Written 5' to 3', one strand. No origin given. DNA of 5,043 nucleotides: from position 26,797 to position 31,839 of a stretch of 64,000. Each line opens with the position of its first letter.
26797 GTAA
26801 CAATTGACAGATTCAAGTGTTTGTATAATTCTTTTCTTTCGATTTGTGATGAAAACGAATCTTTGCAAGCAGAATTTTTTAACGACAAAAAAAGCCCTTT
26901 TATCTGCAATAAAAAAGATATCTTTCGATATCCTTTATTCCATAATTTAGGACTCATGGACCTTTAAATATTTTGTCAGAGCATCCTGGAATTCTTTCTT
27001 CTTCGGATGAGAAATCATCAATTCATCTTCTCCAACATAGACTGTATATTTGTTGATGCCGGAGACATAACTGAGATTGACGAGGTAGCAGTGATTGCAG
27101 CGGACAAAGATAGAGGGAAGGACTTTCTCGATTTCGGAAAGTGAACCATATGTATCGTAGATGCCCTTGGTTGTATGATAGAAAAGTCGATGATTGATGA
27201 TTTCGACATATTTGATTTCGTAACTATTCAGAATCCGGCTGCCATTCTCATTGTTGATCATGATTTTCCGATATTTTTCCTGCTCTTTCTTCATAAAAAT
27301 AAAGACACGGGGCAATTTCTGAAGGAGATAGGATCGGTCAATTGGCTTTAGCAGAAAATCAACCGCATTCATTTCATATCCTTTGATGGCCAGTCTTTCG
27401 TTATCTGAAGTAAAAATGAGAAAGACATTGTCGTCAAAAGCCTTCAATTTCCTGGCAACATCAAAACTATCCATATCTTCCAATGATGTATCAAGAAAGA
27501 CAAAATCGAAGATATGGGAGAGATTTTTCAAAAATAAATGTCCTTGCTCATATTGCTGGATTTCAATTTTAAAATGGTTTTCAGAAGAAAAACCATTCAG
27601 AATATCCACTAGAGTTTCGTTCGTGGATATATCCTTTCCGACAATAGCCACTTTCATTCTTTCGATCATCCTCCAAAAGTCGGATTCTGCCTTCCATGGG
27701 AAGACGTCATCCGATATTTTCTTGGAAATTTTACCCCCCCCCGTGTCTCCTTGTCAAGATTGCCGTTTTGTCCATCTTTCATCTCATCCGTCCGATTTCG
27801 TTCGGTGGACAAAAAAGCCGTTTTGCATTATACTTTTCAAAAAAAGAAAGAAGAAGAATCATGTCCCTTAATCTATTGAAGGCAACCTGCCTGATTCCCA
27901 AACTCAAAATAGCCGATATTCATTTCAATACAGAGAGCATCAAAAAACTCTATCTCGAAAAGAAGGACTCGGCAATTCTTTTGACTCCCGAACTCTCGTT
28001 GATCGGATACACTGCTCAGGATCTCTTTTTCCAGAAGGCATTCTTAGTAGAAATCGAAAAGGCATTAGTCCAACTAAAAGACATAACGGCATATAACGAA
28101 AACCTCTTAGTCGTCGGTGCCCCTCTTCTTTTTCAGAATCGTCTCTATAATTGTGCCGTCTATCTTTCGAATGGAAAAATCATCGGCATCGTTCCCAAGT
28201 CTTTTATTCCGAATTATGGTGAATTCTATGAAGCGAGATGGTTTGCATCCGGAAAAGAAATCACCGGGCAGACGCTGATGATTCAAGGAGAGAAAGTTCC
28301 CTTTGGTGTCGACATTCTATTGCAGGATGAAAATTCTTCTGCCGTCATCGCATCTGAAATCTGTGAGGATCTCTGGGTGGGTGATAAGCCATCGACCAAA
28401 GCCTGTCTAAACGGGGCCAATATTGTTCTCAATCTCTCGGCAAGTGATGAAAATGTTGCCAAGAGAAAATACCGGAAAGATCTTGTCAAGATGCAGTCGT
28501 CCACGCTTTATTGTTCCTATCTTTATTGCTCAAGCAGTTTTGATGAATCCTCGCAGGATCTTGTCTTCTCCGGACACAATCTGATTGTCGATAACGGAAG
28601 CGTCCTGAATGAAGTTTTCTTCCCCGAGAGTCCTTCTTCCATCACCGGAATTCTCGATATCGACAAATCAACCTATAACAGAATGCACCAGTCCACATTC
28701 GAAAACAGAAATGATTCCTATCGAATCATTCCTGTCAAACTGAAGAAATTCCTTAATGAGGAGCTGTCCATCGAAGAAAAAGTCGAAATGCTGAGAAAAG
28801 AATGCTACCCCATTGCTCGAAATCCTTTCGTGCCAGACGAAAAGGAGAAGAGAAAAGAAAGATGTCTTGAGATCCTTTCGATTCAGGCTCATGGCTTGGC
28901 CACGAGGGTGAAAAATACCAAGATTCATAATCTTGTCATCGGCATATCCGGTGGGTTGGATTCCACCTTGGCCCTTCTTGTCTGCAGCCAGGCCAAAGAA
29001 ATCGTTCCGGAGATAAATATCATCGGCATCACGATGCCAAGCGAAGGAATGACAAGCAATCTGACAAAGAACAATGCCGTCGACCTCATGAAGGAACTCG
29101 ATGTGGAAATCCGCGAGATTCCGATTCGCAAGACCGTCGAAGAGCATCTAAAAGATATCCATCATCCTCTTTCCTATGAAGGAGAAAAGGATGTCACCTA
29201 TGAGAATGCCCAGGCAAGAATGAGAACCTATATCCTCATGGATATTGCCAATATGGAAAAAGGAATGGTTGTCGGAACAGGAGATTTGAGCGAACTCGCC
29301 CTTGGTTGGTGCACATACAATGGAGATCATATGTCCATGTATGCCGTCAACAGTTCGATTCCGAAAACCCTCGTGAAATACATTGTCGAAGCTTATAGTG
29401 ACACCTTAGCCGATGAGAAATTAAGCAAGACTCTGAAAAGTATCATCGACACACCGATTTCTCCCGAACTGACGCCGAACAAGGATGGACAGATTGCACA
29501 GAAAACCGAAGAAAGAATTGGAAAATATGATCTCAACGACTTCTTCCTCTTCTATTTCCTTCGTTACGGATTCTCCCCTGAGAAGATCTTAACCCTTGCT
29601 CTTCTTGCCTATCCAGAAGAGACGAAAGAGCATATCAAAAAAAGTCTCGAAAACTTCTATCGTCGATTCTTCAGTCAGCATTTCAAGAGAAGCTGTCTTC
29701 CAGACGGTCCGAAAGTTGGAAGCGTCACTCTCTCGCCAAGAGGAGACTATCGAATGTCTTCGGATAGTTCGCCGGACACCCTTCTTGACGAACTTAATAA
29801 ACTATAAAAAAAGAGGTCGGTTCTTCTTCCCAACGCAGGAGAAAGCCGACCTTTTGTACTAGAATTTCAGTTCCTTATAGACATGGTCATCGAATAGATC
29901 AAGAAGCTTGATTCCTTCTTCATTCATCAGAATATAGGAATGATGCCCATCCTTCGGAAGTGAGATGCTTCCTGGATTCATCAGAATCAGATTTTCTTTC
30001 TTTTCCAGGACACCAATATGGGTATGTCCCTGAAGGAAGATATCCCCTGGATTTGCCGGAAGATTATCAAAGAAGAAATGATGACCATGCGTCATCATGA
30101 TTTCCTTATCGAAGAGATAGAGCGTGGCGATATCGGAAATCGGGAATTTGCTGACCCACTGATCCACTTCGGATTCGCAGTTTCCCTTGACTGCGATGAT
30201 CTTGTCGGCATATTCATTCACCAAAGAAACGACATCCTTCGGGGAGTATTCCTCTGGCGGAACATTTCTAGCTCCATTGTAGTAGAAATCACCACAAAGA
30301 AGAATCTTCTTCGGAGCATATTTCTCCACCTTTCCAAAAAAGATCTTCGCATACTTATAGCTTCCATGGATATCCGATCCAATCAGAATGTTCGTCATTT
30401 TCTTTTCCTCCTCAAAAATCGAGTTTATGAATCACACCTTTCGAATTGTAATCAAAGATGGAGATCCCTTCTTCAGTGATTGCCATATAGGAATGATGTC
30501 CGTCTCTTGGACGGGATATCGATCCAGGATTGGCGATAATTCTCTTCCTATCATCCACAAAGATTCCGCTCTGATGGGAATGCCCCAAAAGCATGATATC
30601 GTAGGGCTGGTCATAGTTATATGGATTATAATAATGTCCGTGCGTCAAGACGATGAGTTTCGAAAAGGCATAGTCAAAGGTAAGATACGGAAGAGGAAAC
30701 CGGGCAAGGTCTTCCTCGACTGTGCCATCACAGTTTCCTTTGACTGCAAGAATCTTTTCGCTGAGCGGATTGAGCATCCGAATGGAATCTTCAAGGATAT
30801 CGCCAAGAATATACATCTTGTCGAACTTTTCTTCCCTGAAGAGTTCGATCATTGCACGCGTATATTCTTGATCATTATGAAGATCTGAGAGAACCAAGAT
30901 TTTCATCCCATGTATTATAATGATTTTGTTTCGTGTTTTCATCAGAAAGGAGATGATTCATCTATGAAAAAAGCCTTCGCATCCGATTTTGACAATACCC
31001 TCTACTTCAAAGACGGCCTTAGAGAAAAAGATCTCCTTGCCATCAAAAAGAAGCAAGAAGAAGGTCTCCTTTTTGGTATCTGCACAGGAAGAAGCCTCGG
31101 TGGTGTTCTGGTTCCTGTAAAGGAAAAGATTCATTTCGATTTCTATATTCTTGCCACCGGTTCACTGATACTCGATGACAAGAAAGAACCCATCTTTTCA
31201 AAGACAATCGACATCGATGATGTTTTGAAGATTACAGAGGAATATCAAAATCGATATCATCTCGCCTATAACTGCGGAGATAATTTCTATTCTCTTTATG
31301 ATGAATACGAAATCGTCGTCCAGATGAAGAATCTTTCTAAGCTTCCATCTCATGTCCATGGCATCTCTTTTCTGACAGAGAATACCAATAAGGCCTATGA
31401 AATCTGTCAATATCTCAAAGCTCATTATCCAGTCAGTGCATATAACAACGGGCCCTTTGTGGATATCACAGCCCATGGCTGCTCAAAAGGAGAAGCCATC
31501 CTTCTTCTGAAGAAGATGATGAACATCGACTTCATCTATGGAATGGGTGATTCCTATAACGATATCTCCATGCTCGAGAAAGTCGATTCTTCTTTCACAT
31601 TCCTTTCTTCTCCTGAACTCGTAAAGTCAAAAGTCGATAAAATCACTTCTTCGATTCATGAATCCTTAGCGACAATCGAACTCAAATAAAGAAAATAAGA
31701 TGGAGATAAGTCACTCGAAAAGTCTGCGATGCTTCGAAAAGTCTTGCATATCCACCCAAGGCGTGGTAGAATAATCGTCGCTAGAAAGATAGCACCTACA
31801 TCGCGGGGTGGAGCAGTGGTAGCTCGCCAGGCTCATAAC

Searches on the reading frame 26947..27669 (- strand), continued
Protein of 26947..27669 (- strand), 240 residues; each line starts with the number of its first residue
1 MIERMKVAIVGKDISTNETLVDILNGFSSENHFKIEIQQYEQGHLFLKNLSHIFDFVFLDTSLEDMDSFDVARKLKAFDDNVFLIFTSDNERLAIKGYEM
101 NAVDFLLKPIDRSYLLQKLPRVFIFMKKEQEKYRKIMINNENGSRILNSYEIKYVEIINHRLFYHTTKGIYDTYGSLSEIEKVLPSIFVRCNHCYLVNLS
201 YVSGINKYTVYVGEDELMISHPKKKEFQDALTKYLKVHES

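Call 29: find_encoding_contigs(protein=P0123, flank=600, max_places=10)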
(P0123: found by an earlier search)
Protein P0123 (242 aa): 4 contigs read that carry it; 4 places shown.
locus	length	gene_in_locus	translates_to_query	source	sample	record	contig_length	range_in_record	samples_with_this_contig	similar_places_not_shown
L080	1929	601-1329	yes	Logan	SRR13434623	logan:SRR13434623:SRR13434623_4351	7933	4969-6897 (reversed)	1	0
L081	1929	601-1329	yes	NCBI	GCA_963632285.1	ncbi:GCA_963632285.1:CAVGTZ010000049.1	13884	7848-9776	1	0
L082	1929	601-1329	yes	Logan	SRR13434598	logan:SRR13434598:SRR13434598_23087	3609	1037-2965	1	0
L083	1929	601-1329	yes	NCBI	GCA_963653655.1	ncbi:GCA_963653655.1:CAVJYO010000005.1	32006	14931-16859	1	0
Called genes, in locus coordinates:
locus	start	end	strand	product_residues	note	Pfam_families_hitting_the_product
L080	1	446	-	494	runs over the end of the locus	?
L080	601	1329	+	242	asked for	PF00072:Response_reg, PF04397:LytTR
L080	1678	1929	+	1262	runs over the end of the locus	PF01915:Glyco_hydro_3_C, PF14310:Fn3-like, PF00933:Glyco_hydro_3, PF05345:He_PIG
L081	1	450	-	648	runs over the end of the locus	PF00795:CN_hydrolase, PF02540:NAD_synthase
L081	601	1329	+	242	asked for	PF00072:Response_reg, PF04397:LytTR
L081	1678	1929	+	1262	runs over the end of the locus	PF01915:Glyco_hydro_3_C, PF14310:Fn3-like, PF00933:Glyco_hydro_3, PF05345:He_PIG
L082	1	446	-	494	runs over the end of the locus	?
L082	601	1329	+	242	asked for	PF00072:Response_reg, PF04397:LytTR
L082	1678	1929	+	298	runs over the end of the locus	?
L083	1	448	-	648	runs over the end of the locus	PF00795:CN_hydrolase, PF02540:NAD_synthase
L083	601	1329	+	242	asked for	PF00072:Response_reg, PF04397:LytTR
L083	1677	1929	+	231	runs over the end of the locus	-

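Call 31: find_encoding_contigs(protein=P0122, flank=600, max_places=10)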
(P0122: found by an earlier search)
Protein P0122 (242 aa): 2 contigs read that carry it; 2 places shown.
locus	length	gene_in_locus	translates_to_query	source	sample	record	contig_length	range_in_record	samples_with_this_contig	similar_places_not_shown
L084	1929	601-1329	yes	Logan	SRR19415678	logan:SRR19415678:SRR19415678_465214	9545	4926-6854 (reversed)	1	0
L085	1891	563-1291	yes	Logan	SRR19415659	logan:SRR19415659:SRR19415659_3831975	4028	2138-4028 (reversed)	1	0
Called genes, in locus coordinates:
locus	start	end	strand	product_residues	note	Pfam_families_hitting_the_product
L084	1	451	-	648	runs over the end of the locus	PF00795:CN_hydrolase, PF02540:NAD_synthase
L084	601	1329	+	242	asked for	PF00072:Response_reg, PF04397:LytTR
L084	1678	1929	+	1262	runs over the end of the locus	PF01915:Glyco_hydro_3_C, PF14310:Fn3-like, PF00933:Glyco_hydro_3, PF05345:He_PIG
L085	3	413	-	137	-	?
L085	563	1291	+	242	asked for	PF00072:Response_reg, PF04397:LytTR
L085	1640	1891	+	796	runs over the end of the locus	?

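Call 33: find_encoding_contigs(protein=P0121, flank=600, max_places=10)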
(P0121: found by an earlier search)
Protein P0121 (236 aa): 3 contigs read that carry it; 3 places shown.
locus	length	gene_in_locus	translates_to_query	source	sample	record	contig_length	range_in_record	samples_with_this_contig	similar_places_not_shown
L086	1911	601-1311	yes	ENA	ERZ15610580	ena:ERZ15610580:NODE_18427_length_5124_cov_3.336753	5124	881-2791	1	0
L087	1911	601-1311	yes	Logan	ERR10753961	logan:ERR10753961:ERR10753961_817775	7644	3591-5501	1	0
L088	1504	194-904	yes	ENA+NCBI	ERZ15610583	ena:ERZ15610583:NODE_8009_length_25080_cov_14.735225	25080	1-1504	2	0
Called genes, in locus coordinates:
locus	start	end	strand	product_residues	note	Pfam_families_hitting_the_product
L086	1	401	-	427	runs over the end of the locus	?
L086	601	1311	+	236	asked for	PF00072:Response_reg, PF04397:LytTR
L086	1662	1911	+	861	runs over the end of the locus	?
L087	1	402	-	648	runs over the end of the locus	PF00795:CN_hydrolase (weak), PF02540:NAD_synthase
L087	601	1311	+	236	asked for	PF00072:Response_reg, PF04397:LytTR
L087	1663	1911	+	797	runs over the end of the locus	?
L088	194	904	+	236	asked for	PF00072:Response_reg, PF04397:LytTR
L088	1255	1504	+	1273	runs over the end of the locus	PF01915:Glyco_hydro_3_C, PF14310:Fn3-like (weak), PF00933:Glyco_hydro_3, PF05345:He_PIG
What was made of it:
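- One of the two within-lineage variants (L086) comes from a contig with 3.3x coverage (call 33). L086 has only 3.3x coverage (call 33).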

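Call 57: search_protein_families(library=pfam, proteins=[L055:3705-5024:+, L057:3705-5009:+, L058:3708-5027:+, L061:3705-5021:+, L056:4021-6702:+, L060:3705-5093:+, L057:5412-6702:+, L058:5114-6070:+], max_evalue=0.00001)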
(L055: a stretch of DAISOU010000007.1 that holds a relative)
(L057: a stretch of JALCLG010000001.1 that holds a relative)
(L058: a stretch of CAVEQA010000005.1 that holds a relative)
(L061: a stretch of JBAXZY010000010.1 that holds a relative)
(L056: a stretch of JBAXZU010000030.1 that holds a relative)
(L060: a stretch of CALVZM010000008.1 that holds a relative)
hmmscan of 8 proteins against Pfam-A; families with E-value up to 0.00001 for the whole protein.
L055:3705-5024:+ (439 aa): 1 family
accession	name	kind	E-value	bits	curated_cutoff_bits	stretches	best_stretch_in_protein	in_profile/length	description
PF14501.12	HATPase_c_5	-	3e-20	72.5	22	1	331-435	2-102/102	GHKL domain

L057:3705-5009:+ (434 aa): 1 family
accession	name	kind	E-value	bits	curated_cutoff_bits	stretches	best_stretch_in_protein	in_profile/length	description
PF14501.12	HATPase_c_5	-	7.9e-23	80.8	22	1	329-433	2-102/102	GHKL domain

L058:3708-5027:+ (439 aa): 1 family
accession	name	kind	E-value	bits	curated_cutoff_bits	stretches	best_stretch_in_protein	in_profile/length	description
PF14501.12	HATPase_c_5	-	2.1e-21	76.2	22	1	330-435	1-102/102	GHKL domain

L061:3705-5021:+ (438 aa): 1 family
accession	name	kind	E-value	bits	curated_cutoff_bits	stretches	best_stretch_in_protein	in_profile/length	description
PF14501.12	HATPase_c_5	-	1.8e-20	73.2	22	1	331-434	2-101/102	GHKL domain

L056:4021-6702:+ (894 aa): 3 families
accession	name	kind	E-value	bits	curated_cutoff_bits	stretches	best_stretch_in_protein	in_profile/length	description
PF01915.27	Glyco_hydro_3_C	-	2.8e-25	89.9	31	1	89-384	1-200/200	Glycosyl hydrolase family 3 C-terminal domain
PF00933.27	Glyco_hydro_3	-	6.6e-13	49.2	27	1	771-891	85-208/316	Glycosyl hydrolase family 3 N terminal domain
PF14310.12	Fn3-like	-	6.8e-07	29.8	25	1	460-514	1-52/71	Fibronectin type III-like domain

L060:3705-5093:+ (462 aa): 1 family
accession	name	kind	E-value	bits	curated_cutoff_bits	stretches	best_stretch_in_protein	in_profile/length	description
PF14501.12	HATPase_c_5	-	2.7e-25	88.7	22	1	339-443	1-102/102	GHKL domain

L057:5412-6702:+ (430 aa): 1 family
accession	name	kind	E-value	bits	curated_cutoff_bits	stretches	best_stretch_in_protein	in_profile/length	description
PF01915.27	Glyco_hydro_3_C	-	7.7e-28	98.3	31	1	75-371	1-200/200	Glycosyl hydrolase family 3 C-terminal domain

L058:5114-6070:+ (318 aa): 1 family
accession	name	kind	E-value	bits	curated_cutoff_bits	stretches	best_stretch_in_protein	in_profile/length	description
PF01116.26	F_bP_aldolase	-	8.3e-97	324.5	25.5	1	24-311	2-277/277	Fructose-bisphosphate aldolase class-II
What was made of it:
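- On LytTR-family response regulator (canonical two-component type): Relatives at 41-46% identity have a GHKL kinase (PF14501) immediately downstream (call 57).
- Closest known: Canonical LytTR two-component systems. Same: Distant relatives have an adjacent AgrC-type GHKL kinase (call 57).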

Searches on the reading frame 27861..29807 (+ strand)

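Call 6: search_protein_families(library=pfam, proteins=[window:27861-29807:+])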
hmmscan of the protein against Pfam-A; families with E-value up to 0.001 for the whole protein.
window:27861-29807:+ (648 aa): 2 families
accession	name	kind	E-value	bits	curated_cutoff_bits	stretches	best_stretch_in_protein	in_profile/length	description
PF02540.23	NAD_synthase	-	4.9e-29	101.6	21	1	344-594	7-230/242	NAD synthase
PF00795.27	CN_hydrolase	-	3e-06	27.2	23.2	1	23-244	17-225/256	Carbon-nitrogen hydrolase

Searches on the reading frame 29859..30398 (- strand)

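Call 6: search_protein_families(library=pfam, proteins=[window:29859-30398:-])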
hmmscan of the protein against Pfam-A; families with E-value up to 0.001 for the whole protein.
window:29859-30398:- (179 aa): 1 family
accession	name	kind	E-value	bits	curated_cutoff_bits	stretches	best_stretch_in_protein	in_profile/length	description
PF12850.12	Metallophos_2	-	4.3e-19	69.5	27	1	3-159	2-150/154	Calcineurin-like phosphoesterase superfamily domain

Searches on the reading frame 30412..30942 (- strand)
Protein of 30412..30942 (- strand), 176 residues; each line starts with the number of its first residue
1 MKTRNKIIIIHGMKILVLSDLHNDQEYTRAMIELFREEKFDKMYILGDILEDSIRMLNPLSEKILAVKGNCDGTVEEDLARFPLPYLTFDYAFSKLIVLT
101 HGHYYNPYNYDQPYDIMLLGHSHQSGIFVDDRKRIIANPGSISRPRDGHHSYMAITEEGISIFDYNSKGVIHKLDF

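Call 39: search_protein_families(library=pfam, proteins=[window:30412-30942:-], max_evalue=0.00001)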
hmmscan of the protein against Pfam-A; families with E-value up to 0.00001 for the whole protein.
window:30412-30942:- (176 aa): 2 families
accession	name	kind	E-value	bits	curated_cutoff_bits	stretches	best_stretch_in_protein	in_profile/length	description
PF12850.12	Metallophos_2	-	3e-22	79.7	27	1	13-156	1-149/154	Calcineurin-like phosphoesterase superfamily domain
PF00149.33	Metallophos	-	1e-08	36.3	21.5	1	13-103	1-116/191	Calcineurin-like phosphoesterase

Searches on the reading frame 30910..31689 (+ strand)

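Call 39: search_protein_families(library=pfam, proteins=[window:30910-31689:+], max_evalue=0.00001)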
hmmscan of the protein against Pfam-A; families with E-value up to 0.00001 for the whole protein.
window:30910-31689:+ (259 aa): 2 families
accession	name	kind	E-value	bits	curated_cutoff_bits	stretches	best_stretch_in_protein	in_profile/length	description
PF08282.18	Hydrolase_3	-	6.1e-28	98.7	20.9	1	23-251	1-248/255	haloacid dehalogenase-like hydrolase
PF05116.19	S6PP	-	1.4e-09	38.3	20.3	1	21-224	3-199/247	Sucrose-6F-phosphate phosphohydrolase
